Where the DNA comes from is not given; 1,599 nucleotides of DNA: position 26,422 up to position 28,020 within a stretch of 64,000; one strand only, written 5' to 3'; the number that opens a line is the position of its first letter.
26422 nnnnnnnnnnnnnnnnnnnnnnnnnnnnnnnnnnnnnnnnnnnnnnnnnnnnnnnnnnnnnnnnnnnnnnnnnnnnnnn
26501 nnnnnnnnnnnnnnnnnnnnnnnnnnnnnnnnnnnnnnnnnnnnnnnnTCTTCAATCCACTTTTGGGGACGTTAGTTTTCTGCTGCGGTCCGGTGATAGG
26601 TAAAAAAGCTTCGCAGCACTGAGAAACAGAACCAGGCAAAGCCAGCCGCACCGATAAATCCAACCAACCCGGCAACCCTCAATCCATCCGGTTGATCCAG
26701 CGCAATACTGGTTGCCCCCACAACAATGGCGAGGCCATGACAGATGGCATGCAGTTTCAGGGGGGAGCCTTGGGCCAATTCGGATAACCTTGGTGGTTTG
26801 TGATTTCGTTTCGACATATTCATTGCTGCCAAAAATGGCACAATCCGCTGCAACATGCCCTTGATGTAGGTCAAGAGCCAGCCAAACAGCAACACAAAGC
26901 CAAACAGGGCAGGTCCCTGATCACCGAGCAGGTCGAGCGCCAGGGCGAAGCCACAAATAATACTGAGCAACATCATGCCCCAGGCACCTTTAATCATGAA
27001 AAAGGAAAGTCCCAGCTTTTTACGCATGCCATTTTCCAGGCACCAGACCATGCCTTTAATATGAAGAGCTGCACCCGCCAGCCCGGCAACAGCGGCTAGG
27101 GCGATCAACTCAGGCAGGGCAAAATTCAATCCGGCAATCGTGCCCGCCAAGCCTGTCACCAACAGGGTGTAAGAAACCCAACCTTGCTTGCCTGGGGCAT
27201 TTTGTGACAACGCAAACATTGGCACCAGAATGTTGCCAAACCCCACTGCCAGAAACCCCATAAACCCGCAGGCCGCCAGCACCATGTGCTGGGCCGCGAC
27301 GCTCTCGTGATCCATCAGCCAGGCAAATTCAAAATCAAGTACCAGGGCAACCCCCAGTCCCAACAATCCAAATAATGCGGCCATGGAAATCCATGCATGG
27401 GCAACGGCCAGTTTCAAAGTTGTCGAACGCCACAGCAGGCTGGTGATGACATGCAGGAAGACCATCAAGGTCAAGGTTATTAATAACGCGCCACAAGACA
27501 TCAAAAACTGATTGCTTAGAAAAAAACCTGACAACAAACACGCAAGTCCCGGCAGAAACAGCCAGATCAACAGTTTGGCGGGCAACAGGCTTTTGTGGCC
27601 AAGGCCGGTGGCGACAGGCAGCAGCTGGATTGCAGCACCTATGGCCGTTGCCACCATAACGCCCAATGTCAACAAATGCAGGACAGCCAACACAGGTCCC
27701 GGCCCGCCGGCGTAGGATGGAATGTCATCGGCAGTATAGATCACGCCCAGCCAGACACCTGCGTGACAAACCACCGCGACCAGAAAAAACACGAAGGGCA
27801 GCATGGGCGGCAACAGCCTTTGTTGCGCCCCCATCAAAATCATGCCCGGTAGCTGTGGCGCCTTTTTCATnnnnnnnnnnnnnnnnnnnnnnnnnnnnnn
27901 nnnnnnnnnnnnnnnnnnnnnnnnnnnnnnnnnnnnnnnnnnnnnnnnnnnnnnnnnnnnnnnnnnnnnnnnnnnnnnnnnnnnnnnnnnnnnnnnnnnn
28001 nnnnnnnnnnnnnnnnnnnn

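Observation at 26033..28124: Three-gene operon of a small unknown protein, a His-rich 12-TM membrane protein and a hemerythrin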

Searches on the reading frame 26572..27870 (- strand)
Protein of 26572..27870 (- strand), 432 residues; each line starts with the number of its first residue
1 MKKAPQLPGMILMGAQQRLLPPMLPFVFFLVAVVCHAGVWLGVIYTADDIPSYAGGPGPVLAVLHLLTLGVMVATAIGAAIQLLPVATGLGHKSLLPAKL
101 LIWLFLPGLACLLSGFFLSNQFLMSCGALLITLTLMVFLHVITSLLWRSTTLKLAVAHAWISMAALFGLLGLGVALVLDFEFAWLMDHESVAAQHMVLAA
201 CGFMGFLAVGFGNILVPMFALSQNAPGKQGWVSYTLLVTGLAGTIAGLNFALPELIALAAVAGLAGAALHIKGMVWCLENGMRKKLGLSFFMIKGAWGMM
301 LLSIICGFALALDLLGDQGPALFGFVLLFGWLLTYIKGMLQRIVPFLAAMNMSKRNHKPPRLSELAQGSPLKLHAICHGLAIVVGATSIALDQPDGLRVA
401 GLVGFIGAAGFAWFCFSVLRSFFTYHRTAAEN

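Call 3: search_protein_families(library=pfam, proteins=[window:26572-27870:-], max_evalue=0.01)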
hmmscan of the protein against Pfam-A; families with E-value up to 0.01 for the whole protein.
window:26572-27870:- (432 aa): 0 families

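Call 4: search_protein_families(library=ncbifam, proteins=[window:26572-27870:-], max_evalue=0.01)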
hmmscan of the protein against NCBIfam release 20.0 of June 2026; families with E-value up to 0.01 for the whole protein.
window:26572-27870:- (432 aa): 0 families

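Call 5: find_homologous_proteins(query=window:26572-27870:-)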
Query window:26572-27870:- (432 aa): 515 proteins with E <= 0.001 among 8000 candidates; the best 120 are listed.
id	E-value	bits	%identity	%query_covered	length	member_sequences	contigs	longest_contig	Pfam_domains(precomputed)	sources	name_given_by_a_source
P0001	3.7e-276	934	100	100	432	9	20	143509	-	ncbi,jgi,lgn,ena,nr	ncbi:MAG: hypothetical protein HOE62_12050 [Alphaproteobacteria bacterium]|jgi:hypothetical protein|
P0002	7.1e-226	769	81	100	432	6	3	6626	-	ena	-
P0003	4.5e-207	707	75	100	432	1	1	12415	-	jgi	jgi:hypothetical protein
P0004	2.0e-199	682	73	100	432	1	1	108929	-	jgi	jgi:hypothetical protein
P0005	3.8e-196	671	73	100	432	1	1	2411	-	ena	-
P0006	7.3e-196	670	72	100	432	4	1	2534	-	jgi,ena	jgi:hypothetical protein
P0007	3.9e-187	641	70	97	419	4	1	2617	-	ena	-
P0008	4.2e-135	470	54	99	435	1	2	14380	-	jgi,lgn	-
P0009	2.9e-130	454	54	99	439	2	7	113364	-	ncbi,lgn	-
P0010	1.1e-127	445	54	99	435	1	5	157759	-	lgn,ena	-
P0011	2.8e-127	444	52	99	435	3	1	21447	-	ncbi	-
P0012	6.7e-126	439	52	99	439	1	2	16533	-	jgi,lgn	-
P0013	9.3e-125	435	51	98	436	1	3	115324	-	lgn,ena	-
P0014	2.2e-123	431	51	97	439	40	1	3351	-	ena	-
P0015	3.5e-122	427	51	96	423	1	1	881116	-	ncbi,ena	-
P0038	2.9e-95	338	45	99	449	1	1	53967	-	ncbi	ncbi:MAG: hypothetical protein H7841_06675 [Magnetospirillum sp. WYHS-4]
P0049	1.9e-92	329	42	96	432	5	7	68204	-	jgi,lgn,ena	-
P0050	2.6e-92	329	44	94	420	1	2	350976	-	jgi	jgi:hypothetical protein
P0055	6.0e-92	327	43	98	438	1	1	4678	PF05940.18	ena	-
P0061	2.9e-91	325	44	98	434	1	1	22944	-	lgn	-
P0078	3.6e-89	318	42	99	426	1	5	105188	PF05940.18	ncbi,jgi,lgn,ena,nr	ncbi:MAG: hypothetical protein HN403_13530 [Rhodospirillales bacterium]|jgi:hypothetical protein|nr:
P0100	6.1e-88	314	43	99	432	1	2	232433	-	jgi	jgi:hypothetical protein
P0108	1.3e-87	313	43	99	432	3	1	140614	-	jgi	-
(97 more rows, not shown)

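Call 6: search_solved_structures(query=window:26572-27870:-, max_evalue=10)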
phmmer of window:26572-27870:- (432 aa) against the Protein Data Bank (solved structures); distinct sequences matched with E-value up to 10: 0.

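Call 8: search_protein_families(library=pfam, alignment_id=A1, max_evalue=1)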
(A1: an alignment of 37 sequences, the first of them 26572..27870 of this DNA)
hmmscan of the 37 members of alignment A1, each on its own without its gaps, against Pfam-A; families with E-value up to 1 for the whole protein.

A. member 1, window:26572-27870:- (432 aa): 0 families

B. families by the number of members that match (of 37 scanned): 4 families
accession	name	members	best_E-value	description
PF05940.17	NnrS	13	2.4e-07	NnrS protein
PF11255.13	DUF3054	1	0.026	Protein of unknown function (DUF3054)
PF00115.25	COX1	1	0.47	Cytochrome C and Quinol oxidase polypeptide I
PF16943.10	T4SS_CagC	1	0.97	Cag pathogenicity island, type IV secretory system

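Call 13: find_encoding_contigs(protein=P0009, flank=6000, max_places=2)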
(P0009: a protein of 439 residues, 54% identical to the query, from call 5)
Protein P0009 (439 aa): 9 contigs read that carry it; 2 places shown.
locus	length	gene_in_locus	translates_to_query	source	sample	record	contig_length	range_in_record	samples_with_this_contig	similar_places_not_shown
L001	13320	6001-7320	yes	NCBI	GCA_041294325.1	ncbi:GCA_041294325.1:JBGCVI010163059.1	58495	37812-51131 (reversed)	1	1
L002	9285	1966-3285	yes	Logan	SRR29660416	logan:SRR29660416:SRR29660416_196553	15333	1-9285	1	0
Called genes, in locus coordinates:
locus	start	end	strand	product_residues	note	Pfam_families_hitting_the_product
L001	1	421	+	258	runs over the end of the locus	PF04199:Cyclase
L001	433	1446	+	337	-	PF08450:SGL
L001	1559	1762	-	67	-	-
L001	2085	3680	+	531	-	PF01966:HD (faint), PF01590:GAF, PF13185:GAF_2 (weak), PF13487:HD_5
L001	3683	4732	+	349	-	PF10094:DUF2332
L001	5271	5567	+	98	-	-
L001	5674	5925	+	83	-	PF10006:DUF2249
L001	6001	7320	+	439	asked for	-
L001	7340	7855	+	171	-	PF01814:Hemerythrin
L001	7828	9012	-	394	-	PF00520:Ion_trans, PF07885:Ion_trans_2, PF00027:cNMP_binding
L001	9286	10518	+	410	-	PF13433:Peripla_BP_5, PF13458:Peripla_BP_6, PF01094:ANF_receptor, PF13433:Peripla_BP_5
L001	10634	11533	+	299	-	PF02653:BPD_transp_2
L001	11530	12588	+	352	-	PF02653:BPD_transp_2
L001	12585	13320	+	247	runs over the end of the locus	PF00005:ABC_tran, PF13304:AAA_21, PF12399:BCA_ABC_TP_C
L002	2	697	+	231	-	?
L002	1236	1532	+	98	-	-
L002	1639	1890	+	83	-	PF10006:DUF2249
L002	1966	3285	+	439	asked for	-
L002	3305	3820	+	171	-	PF01814:Hemerythrin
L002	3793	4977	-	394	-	PF00520:Ion_trans, PF07885:Ion_trans_2, PF00027:cNMP_binding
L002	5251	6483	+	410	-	PF13433:Peripla_BP_5, PF13458:Peripla_BP_6, PF01094:ANF_receptor, PF13433:Peripla_BP_5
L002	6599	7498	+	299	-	PF02653:BPD_transp_2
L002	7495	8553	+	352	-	PF02653:BPD_transp_2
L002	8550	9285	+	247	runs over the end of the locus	PF00005:ABC_tran, PF13304:AAA_21, PF12399:BCA_ABC_TP_C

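Call 14: find_encoding_contigs(protein=P0050, flank=6000, max_places=2)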
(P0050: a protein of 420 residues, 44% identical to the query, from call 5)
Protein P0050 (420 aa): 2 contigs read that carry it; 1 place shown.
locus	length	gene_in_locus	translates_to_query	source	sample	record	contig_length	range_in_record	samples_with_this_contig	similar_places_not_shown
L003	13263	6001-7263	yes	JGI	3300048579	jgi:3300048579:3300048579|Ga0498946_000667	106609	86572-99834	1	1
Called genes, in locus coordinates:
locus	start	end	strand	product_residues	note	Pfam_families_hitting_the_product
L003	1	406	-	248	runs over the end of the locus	PF00106:adh_short, PF01370:Epimerase, PF08659:KR, PF13561:adh_short_C2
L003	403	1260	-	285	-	PF00378:ECH_1, PF16113:ECH_2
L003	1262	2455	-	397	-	PF02771:Acyl-CoA_dh_N, PF02770:Acyl-CoA_dh_M, PF00441:Acyl-CoA_dh_1, PF08028:Acyl-CoA_dh_2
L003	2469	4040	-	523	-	PF00501:AMP-binding, PF13193:AMP-binding_C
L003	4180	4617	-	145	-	PF02082:Rrf2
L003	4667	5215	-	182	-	PF00583:Acetyltransf_1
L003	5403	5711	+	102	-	PF03450:CO_deh_flav_C (weak)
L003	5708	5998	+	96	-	PF10006:DUF2249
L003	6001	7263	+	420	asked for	-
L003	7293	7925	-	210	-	PF00106:adh_short, PF13561:adh_short_C2, PF08659:KR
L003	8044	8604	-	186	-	PF00583:Acetyltransf_1, PF13508:Acetyltransf_7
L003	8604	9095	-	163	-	PF00583:Acetyltransf_1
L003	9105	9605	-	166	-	PF01814:Hemerythrin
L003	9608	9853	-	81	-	PF00037:Fer4 (weak), PF12838:Fer4_7 (faint)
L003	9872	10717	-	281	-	PF01869:BcrAD_BadFG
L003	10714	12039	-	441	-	PF01869:BcrAD_BadFG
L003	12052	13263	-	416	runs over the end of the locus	PF06050:HGD-D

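Call 15: find_related_loci(query=A1, collection=genome_contigs, flank=6000)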
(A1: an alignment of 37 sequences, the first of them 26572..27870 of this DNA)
Query A1 (432 aa) in genome_contigs; peptide patterns used: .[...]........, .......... (x = any residue, [..] = any of these).
499 stretches matched a pattern; 445 encode a relative of the query (tblastn E <= 1e-3); the best 80 are kept; 80 distinct loci.
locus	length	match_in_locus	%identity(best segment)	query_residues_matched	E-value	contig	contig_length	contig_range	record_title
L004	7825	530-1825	81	1-432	0e+0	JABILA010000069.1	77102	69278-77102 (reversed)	MAG: Alphaproteobacteria bacterium isolate SI054_bin61 k141_64933, whole genome shotgun sequence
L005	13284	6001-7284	52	1-428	1e-125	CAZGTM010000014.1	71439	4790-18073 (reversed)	MAG TPA_asm: uncultured Rhodospirillaceae bacterium isolate SRP077602_co8_95 genome assembly, contig: NODE_478_length_71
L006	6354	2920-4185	50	8-429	2e-125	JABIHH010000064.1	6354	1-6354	MAG: Rhodospirillaceae bacterium isolate SI053_bin63 k141_532627, whole genome shotgun sequence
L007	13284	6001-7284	52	1-428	2e-124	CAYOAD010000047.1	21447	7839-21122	MAG TPA_asm: uncultured Rhodospirillaceae bacterium isolate SRP167671_co2_244 genome assembly, contig: NODE_3298_length_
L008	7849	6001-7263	51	8-428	5e-124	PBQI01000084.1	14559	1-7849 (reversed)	MAG: Rhodospirillaceae bacterium isolate NP992 MHASMcontig_333755, whole genome shotgun sequence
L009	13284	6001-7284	52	1-428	2e-122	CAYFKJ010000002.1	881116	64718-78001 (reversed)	MAG TPA_asm: uncultured Rhodospirillaceae bacterium isolate ERP019367_co1_18 genome assembly, contig: NODE_8_length_8811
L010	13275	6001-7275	49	8-432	4e-120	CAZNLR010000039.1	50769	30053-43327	MAG TPA_asm: uncultured Rhodospirillaceae bacterium isolate SRP200020_co5_401 genome assembly, contig: NODE_965_length_5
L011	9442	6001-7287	51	1-429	1e-116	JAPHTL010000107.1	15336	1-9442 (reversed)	MAG: Rhodospirillales bacterium isolate N1M-Bin_3 c_000000093538, whole genome shotgun sequence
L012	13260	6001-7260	46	8-427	9e-115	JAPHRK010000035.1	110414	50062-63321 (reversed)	MAG: Rhodospirillales bacterium isolate N2D-Bin_14 c_000000982585, whole genome shotgun sequence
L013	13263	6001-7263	47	8-428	2e-112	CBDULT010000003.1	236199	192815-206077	MAG TPA_asm: uncultured Thalassospiraceae bacterium isolate SRR22808124_binner12_Refined_92 genome assembly, contig: ERZ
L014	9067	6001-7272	48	8-432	9e-104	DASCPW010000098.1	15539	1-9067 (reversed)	MAG TPA_asm: Rhodospirillales bacterium isolate Fu_MAG_55 c_000001656201, whole genome shotgun sequence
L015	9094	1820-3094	44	6-432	2e-99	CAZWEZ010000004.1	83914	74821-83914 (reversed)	MAG TPA_asm: uncultured Thalassospiraceae bacterium isolate binchicken_co85_32 genome assembly, contig: NODE_143_length_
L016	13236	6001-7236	43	14-424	4e-95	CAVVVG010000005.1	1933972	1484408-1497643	MAG: uncultured Alphaproteobacteria bacterium isolate MFD03975.bin.1.150 genome assembly, contig: contig_29700, whole ge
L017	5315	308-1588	44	4-432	2e-94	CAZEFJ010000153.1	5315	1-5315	MAG TPA_asm: uncultured Hyphomicrobiales bacterium isolate SRP128015_co1_189 genome assembly, contig: NODE_27791_length_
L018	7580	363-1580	43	14-419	1e-93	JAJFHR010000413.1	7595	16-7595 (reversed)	MAG: Hyphomicrobiales bacterium isolate OFTM195 OFTM195_412, whole genome shotgun sequence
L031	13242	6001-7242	42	9-422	1e-83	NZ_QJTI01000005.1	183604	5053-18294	Rhodopseudomonas faecalis strain JCM 11668 Ga0074893_105, whole genome shotgun sequence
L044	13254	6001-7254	41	2-419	2e-81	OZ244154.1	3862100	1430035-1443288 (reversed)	MAG: Aestuariivirgaceae bacterium isolate 5d58ee39-098d-494c-bd90-57b7a1f43d2a genome assembly, chromosome: 1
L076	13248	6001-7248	41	12-427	3e-76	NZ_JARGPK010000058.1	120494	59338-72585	MAG: Antarcticimicrobium sp. isolate bin_ti_oxhcr1.003 k141_99334, whole genome shotgun sequence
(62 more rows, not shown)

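Call 16: predict_structure(alignment_id=A1)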
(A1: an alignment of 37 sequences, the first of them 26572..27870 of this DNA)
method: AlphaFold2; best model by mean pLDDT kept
length: 432 residues; sequences in the alignment: 37
mean_pLDDT: 91.3   pTM: 0.91
mean pLDDT of the five models: 91.3, 90.3, 89.5, 88.8, 88.2
residues with pLDDT >= 90: 328; 70-90: 83; 50-70: 11; < 50: 10
segments of 3 or more residues with pLDDT < 50: 1-10
pLDDT, mean of each block of 10 residues (from residue 1): 42 64 90 98 97 90 98 95 85 87 96 96 97 97 92 92 97 94 91 96 97 91 90 98 97 96 98 95 84 96 97 94 97 95 89 74 84 96 98 97 98 94 83 69
secondary structure, 60 per line:
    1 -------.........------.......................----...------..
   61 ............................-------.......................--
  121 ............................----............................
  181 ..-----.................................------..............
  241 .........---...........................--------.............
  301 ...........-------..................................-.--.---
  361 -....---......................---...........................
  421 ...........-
elements in order: H8-16 H23-45 H59-88 H96-118 H121-148 H153-182 H188-220 H227-249 H253-279 H288-311 H319-352 H362-365 H369-390 H394-431

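Call 22: fold_search(model_id=the predicted structure, library=pdb)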
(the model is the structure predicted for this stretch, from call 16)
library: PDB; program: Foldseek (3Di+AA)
matches with E <= 10: 399; with E <= 0.001: 27
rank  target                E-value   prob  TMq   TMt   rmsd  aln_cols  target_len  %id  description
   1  8smr_E                1.1e-06  1.00  0.67  0.63   6.6       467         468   11  cytochrome bc1-cbb3 supercomplex from Pseudomonas aeruginosa (released 2023-10-11)
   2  3mk7_A                2.6e-06  1.00  0.67  0.63   6.6       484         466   12  The structure of CBB3 cytochrome oxidase (released 2010-08-04)
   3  3mk7_D                3.7e-06  1.00  0.63  0.59   7.1       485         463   12  The structure of CBB3 cytochrome oxidase (released 2010-08-04)
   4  6xkw_n                3.9e-06  1.00  0.58  0.54   8.1       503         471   12  R. capsulatus CIII2CIV bipartite super-complex (SC-2A) with CcoH/cy (released 2020-12-30)
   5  3mk7_G                5.0e-06  1.00  0.69  0.65   6.2       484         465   13  The structure of CBB3 cytochrome oxidase (released 2010-08-04)
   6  9g6b_A                6.8e-06  1.00  0.69  0.65   6.3       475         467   11  cbb3-2 NOH complex (released 2026-01-28)
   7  4xyd_A                1.2e-05  1.00  0.60  0.58   6.9       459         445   12  Nitric oxide reductase from Roseobacter denitrificans (RdNOR) (released 2016-05-25)
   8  9gy6_F                1.9e-05  1.00  0.65  0.52   9.1       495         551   12  Mycobacterial cytochrome bc1:aa3 with inhibitor (released 2025-04-09)
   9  9g83_t                2.3e-05  1.00  0.67  0.63   6.2       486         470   10  Respiratory supercomplex CI1-CIII2-CIV2-(cbb3)1 from alphaproteobacterium (released 2026-02-04)
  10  6adq_F                4.4e-05  1.00  0.69  0.55   8.2       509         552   11  Respiratory Complex CIII2CIV2SOD2 from Mycobacterium smegmatis (released 2018-11-14)
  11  3o0r_B                4.8e-05  1.00  0.67  0.65   6.2       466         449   12  Crystal structure of nitric oxide reductase from Pseudomonas aeruginosa in complex with antibody fragment (released 2010-12-29)
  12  7cub_A                7.4e-05  1.00  0.67  0.46   6.2       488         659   10  2.55-Angstrom Cryo-EM structure of Cytochrome bo3 from Escherichia coli in Native Membrane (released 2021-08-25)
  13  4g7s_A                1.8e-04  1.00  0.67  0.54   6.5       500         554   11  Structure of Recombinant Cytochrome ba3 Oxidase mutant V236I from Thermus thermophilus (released 2013-07-24)
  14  7qho_D                2.0e-04  1.00  0.68  0.53   6.0       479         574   11  Cytochrome bcc-aa3 supercomplex (respiratory supercomplex III2/IV2) from Corynebacterium glutamicum (as isolated) (released 2022-05-18)
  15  7coh_A                3.0e-04  1.00  0.64  0.55   7.1       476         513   12  Dimeric Form of Bovine Heart Cytochrome c Oxidase in the Fully Oxidized State (released 2021-04-07)
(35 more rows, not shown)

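Call 31: search_solved_structures(query=A1, max_evalue=10, show_alignments=5)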
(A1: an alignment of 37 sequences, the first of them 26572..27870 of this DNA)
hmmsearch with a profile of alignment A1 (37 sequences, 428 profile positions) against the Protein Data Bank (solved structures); distinct sequences matched with E-value up to 10: 0.

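Call 35: search_protein_families(library=pfam, proteins=[P0055, P0078, P0061, P0108, P0049, P0038, P0100], max_evalue=1)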
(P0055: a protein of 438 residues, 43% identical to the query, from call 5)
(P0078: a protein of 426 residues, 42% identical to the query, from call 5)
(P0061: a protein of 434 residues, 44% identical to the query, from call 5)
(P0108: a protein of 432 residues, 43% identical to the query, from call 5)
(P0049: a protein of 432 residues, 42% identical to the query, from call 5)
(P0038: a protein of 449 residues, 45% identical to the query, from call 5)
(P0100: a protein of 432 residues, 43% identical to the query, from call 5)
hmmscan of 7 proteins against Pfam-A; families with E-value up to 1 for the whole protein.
P0055 (438 aa): 1 family
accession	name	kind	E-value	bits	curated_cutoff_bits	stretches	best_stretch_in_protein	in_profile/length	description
PF05940.17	NnrS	-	4.9e-05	23.3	28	1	162-409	17-234/371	NnrS protein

P0078 (426 aa): 2 families
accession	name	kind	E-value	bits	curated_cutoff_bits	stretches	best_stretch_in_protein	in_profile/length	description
PF05940.17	NnrS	-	2.4e-07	30.9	28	1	159-415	16-246/371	NnrS protein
PF00115.25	COX1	-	0.47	9.7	34.8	1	21-114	308-400/436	Cytochrome C and Quinol oxidase polypeptide I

P0061 (434 aa): 1 family
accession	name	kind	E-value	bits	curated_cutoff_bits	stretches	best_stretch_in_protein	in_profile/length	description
PF05940.17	NnrS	-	0.00015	21.7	28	1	156-409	15-240/371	NnrS protein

P0108 (432 aa): 0 families

P0049 (432 aa): 0 families

P0038 (449 aa): 0 families

P0100 (432 aa): 0 families
